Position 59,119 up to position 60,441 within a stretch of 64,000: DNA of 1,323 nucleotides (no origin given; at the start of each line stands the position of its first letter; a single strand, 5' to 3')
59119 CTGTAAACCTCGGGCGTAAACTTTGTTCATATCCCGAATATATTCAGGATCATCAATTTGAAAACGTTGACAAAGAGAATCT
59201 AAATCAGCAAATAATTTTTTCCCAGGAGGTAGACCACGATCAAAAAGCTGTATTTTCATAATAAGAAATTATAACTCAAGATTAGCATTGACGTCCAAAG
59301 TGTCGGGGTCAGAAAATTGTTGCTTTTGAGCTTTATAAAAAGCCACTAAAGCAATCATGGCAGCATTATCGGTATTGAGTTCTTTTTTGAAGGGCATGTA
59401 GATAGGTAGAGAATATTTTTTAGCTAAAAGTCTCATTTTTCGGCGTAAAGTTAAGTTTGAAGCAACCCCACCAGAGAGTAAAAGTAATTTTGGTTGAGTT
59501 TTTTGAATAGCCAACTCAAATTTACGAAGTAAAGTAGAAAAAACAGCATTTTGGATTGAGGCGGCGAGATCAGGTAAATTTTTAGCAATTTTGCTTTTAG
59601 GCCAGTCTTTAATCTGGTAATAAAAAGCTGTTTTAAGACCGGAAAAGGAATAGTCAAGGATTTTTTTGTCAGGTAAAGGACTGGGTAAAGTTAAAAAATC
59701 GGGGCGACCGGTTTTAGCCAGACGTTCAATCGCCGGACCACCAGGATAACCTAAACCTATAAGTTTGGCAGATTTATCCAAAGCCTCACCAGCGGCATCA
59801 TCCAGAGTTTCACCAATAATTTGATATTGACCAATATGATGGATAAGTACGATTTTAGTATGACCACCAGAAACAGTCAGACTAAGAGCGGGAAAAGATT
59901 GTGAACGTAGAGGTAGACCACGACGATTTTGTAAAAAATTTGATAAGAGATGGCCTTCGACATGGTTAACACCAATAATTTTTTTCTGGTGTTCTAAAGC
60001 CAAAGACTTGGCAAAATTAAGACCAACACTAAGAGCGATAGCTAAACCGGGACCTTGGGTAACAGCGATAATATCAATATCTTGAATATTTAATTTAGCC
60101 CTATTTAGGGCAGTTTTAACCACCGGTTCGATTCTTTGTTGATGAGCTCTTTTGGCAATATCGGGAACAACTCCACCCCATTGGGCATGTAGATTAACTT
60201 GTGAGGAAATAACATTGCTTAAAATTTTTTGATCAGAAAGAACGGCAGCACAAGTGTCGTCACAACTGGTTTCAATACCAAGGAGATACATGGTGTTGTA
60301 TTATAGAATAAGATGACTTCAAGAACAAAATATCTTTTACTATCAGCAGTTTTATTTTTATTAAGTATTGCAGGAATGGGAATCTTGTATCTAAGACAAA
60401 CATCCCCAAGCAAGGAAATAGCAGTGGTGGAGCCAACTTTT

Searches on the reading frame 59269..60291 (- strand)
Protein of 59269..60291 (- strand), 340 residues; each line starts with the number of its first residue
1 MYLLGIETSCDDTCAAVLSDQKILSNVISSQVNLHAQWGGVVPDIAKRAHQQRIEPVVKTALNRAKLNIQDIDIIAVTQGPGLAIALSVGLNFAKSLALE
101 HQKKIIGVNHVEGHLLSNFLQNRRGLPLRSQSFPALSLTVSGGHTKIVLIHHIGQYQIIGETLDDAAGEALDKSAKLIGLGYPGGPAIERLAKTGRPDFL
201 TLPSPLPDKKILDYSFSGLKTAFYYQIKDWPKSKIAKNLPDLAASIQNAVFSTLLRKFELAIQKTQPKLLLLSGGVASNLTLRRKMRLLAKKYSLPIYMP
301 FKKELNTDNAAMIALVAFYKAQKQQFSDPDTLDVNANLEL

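Call 3: search_protein_families(library=pfam, proteins=[window:59269-60291:-], max_evalue=0.01)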
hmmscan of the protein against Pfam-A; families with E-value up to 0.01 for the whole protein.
window:59269-60291:- (340 aa): 3 families
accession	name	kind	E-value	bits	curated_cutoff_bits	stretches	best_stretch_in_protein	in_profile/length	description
PF00814.31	TsaD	-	1e-87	294.6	24.8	1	22-314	1-263/264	tRNA N6-adenosine threonylcarbamoyltransferase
PF02543.21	Carbam_trans_N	-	0.0001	22.3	24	0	236-286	271-320/346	Carbamoyltransferase N-terminus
PF22521.2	HypF_C_2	-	0.0028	17.9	27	1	237-299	164-226/241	Carbamoyltransferase, Kae1-like Domain, second subdomain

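Call 4: search_protein_families(library=ncbifam, proteins=[window:59269-60291:-], max_evalue=0.01)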
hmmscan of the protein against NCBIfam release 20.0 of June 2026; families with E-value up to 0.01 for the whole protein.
window:59269-60291:- (340 aa): 6 families
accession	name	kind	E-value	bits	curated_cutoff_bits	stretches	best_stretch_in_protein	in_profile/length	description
TIGR03723.1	T6A_TsaD_YgjD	equivalog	3.2e-114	381.3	296.1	1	4-320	2-312/314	tRNA (adenosine(37)-N6)-threonylcarbamoyltransferase complex transferase subunit TsaD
TIGR00329.1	gcp_kae1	subfamily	2.7e-103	345.4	207.8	1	4-314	1-305/305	tRNA (adenosine(37)-N6)-threonylcarbamoyltransferase complex transferase subunit TsaD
TIGR03722.2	arch_KAE1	equivalog_domain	1.9e-61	207.9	375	1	4-334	2-310/323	KEOPS complex N(6)-L-threonylcarbamoyladenine synthase Kae1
NF007174.0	PRK09605.1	equivalog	2.7e-58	197.8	447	1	1-325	1-303/535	bifunctional N(6)-L-threonylcarbamoyladenine synthase/serine/threonine protein kinase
TIGR03725.1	T6A_YeaZ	equivalog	2.1e-12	47.5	69.3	1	3-111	1-94/212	tRNA (adenosine(37)-N6)-threonylcarbamoyltransferase complex dimerization subunit type 1 TsaB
NF007148.0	PRK09585.3-2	equivalog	0.0077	15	387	0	238-325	276-364/386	anhydro-N-acetylmuramic acid kinase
